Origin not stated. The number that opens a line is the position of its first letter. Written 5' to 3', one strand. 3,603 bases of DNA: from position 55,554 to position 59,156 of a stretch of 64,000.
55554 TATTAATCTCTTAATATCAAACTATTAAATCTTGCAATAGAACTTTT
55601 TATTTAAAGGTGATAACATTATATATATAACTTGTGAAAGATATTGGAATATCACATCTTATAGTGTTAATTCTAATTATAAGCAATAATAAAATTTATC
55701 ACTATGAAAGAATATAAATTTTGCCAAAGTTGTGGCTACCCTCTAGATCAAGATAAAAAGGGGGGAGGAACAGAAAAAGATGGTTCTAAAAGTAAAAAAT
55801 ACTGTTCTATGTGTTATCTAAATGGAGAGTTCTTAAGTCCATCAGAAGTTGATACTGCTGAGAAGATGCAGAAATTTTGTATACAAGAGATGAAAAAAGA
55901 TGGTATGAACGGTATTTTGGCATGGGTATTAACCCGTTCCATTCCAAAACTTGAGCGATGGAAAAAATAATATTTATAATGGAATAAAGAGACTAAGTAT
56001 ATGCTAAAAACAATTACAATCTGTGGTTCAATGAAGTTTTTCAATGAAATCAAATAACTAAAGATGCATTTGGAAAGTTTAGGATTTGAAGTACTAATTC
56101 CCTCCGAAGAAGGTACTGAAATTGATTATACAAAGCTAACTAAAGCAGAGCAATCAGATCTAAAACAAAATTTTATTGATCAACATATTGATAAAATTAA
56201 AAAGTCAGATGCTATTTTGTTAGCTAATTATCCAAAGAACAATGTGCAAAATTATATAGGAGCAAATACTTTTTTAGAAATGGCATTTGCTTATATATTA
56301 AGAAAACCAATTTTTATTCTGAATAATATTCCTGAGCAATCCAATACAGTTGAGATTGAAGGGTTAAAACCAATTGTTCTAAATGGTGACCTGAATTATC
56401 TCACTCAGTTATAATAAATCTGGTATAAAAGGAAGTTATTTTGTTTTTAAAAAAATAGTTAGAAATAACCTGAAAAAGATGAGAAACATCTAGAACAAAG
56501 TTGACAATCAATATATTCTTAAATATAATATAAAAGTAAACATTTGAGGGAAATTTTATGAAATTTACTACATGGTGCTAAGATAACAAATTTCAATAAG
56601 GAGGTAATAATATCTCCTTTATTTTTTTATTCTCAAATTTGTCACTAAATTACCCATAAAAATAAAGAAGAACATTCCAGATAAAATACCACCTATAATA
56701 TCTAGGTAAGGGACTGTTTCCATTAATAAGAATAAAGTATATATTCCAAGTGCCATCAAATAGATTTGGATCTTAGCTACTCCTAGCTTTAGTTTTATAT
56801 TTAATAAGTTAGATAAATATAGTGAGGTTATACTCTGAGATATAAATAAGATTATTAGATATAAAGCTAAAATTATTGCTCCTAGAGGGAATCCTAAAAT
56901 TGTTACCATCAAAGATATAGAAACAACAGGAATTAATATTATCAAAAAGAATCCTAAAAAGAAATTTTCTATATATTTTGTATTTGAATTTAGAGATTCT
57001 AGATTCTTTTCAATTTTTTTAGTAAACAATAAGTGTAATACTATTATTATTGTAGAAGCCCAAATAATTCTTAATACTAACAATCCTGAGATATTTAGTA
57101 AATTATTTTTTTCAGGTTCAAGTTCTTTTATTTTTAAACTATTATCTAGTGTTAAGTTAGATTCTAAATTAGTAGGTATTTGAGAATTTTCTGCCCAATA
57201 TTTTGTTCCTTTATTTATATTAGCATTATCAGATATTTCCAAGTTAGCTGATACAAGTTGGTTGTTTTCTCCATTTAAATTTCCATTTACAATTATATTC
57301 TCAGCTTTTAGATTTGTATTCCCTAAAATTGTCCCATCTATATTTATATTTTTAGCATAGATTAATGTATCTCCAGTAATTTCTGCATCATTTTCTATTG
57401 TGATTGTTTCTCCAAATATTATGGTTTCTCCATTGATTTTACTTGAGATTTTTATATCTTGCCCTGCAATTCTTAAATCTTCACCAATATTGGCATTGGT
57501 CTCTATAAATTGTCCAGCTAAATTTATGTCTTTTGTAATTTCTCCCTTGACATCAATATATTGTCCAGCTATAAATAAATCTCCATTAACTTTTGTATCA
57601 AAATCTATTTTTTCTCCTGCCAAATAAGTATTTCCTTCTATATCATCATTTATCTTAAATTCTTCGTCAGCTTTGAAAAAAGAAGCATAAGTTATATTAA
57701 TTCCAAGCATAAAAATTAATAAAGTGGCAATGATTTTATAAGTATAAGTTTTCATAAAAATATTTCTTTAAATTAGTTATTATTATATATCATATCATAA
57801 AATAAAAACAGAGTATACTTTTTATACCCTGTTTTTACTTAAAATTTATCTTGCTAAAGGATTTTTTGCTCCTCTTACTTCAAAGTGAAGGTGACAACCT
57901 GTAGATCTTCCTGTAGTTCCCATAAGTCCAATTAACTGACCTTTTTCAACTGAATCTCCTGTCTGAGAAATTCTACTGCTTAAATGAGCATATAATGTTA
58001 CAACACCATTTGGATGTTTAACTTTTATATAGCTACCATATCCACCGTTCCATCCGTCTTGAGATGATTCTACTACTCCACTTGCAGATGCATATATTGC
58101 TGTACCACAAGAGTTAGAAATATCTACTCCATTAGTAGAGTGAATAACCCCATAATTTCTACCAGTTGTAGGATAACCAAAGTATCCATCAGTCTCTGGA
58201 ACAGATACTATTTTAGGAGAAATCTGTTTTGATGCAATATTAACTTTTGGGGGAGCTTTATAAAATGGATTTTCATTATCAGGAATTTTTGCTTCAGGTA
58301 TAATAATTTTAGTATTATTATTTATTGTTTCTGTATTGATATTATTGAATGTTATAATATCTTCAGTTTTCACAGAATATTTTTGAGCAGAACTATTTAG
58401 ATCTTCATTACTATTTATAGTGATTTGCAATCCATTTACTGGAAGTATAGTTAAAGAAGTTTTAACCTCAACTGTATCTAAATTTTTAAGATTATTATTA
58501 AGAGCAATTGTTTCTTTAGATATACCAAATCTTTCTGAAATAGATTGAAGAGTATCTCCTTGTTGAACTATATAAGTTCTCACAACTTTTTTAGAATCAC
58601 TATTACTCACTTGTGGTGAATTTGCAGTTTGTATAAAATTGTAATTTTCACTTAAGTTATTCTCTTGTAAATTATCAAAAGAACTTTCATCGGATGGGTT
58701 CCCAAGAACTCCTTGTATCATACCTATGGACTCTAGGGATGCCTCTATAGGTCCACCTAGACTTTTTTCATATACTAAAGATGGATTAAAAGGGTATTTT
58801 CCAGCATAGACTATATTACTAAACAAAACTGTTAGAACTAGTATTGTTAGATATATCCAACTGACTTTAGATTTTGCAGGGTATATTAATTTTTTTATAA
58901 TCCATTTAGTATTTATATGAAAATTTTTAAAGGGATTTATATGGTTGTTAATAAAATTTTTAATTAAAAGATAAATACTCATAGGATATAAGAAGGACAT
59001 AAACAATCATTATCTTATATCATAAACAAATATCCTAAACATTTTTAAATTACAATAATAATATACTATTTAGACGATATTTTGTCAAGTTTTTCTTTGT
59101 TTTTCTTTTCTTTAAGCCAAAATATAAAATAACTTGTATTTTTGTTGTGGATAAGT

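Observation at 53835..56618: Decaying accessory (defense/mobile) island holding a Shedu-like nuclease, a RhuM remnant and an NDT-like gene, each broken by an in-frame stop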

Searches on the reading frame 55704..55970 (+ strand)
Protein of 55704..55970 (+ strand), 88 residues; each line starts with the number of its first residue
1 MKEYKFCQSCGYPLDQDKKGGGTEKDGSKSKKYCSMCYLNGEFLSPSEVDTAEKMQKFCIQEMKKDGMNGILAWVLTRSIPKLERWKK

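Call 10: search_protein_families(library=pfam, max_evalue=1, proteins=[window:55704-55967:+])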
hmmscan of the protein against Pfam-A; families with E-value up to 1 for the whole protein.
seq(88 aa): 5 families
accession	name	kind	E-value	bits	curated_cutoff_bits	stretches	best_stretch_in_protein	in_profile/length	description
PF12674.12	Zn_ribbon_2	-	2.6e-22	79.7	22.5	1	6-87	1-81/81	Putative zinc ribbon domain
PF13240.11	Zn_Ribbon_1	-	0.04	14.2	25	1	3-14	12-23/23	zinc-ribbon domain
PF18508.7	zf_C2H2_13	-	0.16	12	26.5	1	3-15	16-28/42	Zinc finger domain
PF12773.13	DZR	-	0.22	12.1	27.3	0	3-37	11-30/45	Double zinc ribbon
PF14803.11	Zn_ribbon_Nudix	-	0.28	11.6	25.6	1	5-19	1-15/34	Nudix N-terminal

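Call 11: search_protein_families(library=padloc, max_evalue=1, proteins=[window:55704-55967:+])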
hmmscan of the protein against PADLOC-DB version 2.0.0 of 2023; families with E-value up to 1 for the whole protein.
seq(88 aa): 0 families

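Call 13: find_encoding_contigs(protein=window:55704-55970:+, flank=10000, max_places=10)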
Protein window:55704-55970:+ (88 aa): 20 contigs read that carry it; 10 places shown.
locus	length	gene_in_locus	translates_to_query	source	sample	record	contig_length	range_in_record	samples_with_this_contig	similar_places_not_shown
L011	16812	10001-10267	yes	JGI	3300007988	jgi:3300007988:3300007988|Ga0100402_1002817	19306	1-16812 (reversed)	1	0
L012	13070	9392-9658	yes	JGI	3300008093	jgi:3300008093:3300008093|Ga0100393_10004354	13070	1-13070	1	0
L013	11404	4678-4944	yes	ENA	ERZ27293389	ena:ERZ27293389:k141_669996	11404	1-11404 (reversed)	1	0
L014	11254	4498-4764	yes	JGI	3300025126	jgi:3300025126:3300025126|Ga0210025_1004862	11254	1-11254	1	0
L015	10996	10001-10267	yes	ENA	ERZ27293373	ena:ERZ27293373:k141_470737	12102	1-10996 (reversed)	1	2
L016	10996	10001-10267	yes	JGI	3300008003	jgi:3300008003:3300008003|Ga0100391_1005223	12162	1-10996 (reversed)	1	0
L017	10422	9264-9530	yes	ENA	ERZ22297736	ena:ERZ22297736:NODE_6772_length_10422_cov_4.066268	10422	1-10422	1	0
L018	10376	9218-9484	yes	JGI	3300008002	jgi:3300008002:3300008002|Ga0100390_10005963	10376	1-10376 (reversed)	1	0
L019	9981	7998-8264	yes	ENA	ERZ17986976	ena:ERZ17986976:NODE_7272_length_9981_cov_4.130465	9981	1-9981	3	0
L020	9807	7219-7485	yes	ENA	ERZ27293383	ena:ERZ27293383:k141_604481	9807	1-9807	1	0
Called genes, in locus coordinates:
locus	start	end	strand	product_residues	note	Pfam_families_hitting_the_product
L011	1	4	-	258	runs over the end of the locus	-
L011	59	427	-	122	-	-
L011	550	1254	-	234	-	-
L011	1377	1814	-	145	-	PF23728:Tubby_C_like (weak)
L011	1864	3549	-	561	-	PF02366:PMT (faint), PF13231:PMT_2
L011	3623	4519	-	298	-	PF08478:POTRA_1 (faint)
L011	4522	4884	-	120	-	-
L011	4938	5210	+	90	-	PF01016:Ribosomal_L27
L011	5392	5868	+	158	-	PF00583:Acetyltransf_1, PF13673:Acetyltransf_10, PF13508:Acetyltransf_7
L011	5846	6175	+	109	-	PF04266:ASCH (weak)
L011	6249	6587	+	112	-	PF04266:ASCH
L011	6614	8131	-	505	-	PF05362:Lon_C (weak), PF13541:ChlI, PF00493:MCM (weak), PF00158:Sigma54_activat (faint), PF01078:Mg_chelatase, PF07728:AAA_5 (faint), PF13335:Mg_chelatase_C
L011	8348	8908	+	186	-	-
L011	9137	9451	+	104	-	PF14082:SduA_C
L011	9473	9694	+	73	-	PF13310:Virulence_RhuM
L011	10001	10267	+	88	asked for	PF12674:Zn_ribbon_2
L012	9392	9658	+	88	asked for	PF12674:Zn_ribbon_2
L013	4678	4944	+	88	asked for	PF12674:Zn_ribbon_2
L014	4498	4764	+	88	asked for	PF12674:Zn_ribbon_2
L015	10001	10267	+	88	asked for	PF12674:Zn_ribbon_2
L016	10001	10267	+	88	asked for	PF12674:Zn_ribbon_2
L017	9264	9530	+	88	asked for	PF12674:Zn_ribbon_2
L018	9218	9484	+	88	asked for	PF12674:Zn_ribbon_2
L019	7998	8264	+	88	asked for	PF12674:Zn_ribbon_2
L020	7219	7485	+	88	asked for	PF12674:Zn_ribbon_2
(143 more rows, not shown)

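Call 46: search_protein_families(library=ncbifam, max_evalue=0.01, proteins=[window:55704-55967:+])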
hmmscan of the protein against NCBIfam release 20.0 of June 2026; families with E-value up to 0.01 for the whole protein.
seq(88 aa): 1 family
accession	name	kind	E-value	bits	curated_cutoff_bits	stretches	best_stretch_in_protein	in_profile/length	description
NF045510.1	4Cys_prefix_kin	domain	0.0072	16.5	24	0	5-14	17-26/26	4-Cys prefix domain-containing protein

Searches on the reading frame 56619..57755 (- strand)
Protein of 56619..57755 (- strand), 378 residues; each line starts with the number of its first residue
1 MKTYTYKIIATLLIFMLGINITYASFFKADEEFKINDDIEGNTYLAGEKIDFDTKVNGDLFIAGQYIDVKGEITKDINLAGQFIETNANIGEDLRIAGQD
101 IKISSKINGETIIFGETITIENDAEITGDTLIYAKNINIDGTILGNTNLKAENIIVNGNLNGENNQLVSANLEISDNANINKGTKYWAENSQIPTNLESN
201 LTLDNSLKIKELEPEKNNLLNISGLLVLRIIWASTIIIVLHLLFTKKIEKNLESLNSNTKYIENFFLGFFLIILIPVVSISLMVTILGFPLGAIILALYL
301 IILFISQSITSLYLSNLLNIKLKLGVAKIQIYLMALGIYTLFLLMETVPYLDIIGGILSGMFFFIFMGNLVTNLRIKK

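Call 10: search_protein_families(library=pfam, max_evalue=1, proteins=[window:56619-57755:-])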
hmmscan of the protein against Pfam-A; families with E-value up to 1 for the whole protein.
window:56619-57755:- (378 aa): 2 families
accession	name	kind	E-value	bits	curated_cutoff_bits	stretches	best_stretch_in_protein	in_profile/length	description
PF04519.19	Bactofilin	-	2.6e-06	28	27.9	1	84-181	3-94/98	Polymer-forming cytoskeletal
PF07760.16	DUF1616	-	0.18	11.4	31.6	1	249-306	52-110/307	Protein of unknown function (DUF1616)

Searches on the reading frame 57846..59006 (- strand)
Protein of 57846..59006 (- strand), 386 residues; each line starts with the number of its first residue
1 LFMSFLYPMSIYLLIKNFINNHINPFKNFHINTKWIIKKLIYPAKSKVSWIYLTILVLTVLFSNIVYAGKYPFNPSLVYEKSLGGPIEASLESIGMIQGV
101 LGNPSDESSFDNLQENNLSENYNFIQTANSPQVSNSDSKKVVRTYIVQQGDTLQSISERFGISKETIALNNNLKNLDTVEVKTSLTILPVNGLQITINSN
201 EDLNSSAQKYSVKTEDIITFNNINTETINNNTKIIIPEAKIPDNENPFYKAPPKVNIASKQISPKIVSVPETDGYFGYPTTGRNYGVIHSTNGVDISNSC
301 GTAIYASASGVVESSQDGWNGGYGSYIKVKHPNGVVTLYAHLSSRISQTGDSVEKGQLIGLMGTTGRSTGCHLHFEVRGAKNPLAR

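Call 10: search_protein_families(library=pfam, max_evalue=1, proteins=[window:57846-59006:-])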
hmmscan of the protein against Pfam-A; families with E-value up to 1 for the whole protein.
window:57846-59006:- (386 aa): 9 families
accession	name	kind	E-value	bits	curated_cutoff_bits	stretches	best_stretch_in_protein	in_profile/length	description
PF01551.29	Peptidase_M23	-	5.2e-29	100.7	28.7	1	291-383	3-93/96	Peptidase family M23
PF01476.26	LysM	-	2e-11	44.1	20.9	2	145-187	1-42/43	LysM domain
PF23473.1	LysM3_LYK4_5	-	2.8e-08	34.2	29.3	1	144-180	4-39/48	LYK4/5 LysM3 domain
PF23446.1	LysM1_NFP_LYK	-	4.7e-05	24.6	36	1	145-191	8-56/60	NFP/LYK LysM1 domain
PF23462.1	LysM3_NFP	-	0.0002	22.3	28.1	1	144-178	4-38/48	NFP LysM3 domain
PF12116.14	SpoIIID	-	0.023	15.3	27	1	142-180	11-51/82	Stage III sporulation protein D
PF23577.1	LysM_RLK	-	0.091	13.3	27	0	144-165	2-23/44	LysM domain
PF04545.22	Sigma70_r4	-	0.12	12.3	24.1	1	145-167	16-37/50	Sigma-70, region 4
PF22310.2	NMB0315_dom_I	-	0.16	12.8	27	1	147-170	8-31/83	NMB0315-like, domain I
